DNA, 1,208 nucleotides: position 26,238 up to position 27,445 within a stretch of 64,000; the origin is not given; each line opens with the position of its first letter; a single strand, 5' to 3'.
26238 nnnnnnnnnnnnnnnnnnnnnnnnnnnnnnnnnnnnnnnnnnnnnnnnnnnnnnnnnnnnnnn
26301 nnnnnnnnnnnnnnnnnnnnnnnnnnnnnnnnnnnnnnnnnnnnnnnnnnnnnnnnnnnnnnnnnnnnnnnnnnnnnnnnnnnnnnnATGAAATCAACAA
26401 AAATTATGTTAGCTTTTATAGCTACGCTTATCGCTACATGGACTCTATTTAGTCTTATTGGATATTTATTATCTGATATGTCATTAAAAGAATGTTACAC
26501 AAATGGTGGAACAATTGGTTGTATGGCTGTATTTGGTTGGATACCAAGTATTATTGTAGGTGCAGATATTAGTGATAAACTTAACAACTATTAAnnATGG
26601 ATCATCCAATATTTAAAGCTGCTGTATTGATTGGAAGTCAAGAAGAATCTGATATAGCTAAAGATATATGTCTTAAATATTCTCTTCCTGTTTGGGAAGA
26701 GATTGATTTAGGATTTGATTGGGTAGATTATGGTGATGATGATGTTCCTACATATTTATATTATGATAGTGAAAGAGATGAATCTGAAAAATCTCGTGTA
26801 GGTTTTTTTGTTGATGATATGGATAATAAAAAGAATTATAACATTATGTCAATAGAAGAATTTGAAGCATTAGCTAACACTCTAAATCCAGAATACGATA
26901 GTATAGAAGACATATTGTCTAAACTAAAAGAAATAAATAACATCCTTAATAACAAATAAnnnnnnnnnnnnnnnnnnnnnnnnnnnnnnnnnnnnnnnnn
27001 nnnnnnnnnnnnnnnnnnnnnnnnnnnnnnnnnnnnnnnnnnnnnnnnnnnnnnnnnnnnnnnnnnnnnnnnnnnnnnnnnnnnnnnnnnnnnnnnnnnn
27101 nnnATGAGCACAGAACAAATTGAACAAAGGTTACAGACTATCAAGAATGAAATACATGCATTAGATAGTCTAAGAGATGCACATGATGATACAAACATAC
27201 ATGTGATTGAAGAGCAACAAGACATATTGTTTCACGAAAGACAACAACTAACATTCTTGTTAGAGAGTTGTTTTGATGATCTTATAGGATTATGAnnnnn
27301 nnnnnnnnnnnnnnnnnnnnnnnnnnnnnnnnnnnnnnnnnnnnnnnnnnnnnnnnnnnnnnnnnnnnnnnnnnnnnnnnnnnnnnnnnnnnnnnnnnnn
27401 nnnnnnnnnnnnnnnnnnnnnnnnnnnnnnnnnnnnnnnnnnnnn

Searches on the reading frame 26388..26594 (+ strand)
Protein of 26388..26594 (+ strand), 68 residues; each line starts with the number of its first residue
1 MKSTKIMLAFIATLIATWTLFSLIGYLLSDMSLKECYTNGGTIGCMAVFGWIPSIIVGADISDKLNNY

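Call 10: search_protein_families(library=phrogs, proteins=[window:26388-26594:+], max_evalue=0.01)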
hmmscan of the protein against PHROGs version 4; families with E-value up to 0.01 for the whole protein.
window:26388-26594:+ (68 aa): 0 families

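Call 51: search_protein_families(library=pfam, proteins=[window:26388-26594:+], max_evalue=0.05)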
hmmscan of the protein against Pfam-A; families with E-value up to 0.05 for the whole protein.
window:26388-26594:+ (68 aa): 1 family
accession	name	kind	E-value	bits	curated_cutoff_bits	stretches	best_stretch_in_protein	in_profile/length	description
PF02674.22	Colicin_V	-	0.014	15.8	29.3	0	6-31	60-85/144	Colicin V production protein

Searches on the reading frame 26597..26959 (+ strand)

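Call 10: search_protein_families(library=phrogs, proteins=[window:26597-26959:+], max_evalue=0.01)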
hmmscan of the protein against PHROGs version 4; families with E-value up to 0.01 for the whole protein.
window:26597-26959:+ (120 aa): 0 families

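Call 51: search_protein_families(library=pfam, proteins=[window:26597-26959:+], max_evalue=0.05)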
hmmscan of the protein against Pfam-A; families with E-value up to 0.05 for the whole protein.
window:26597-26959:+ (120 aa): 1 family
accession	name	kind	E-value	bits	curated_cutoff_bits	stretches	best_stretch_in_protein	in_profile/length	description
PF25051.1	WHD_MCM8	-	0.029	14.8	26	1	77-118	29-70/80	MCM8 winged helix domain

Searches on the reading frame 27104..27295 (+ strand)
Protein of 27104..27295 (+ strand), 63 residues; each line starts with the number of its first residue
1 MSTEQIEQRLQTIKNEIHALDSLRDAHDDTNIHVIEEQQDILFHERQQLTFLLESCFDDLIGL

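Call 51: search_protein_families(library=pfam, proteins=[window:27104-27295:+], max_evalue=0.05)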
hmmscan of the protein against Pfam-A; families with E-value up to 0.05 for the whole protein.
window:27104-27295:+ (63 aa): 1 family
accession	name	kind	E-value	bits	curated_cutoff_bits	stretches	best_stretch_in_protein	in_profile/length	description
PF12210.13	Hrs_helical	-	0.038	14.9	30.6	1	3-30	61-88/95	Hepatocyte growth factor-regulated tyrosine kinase substrate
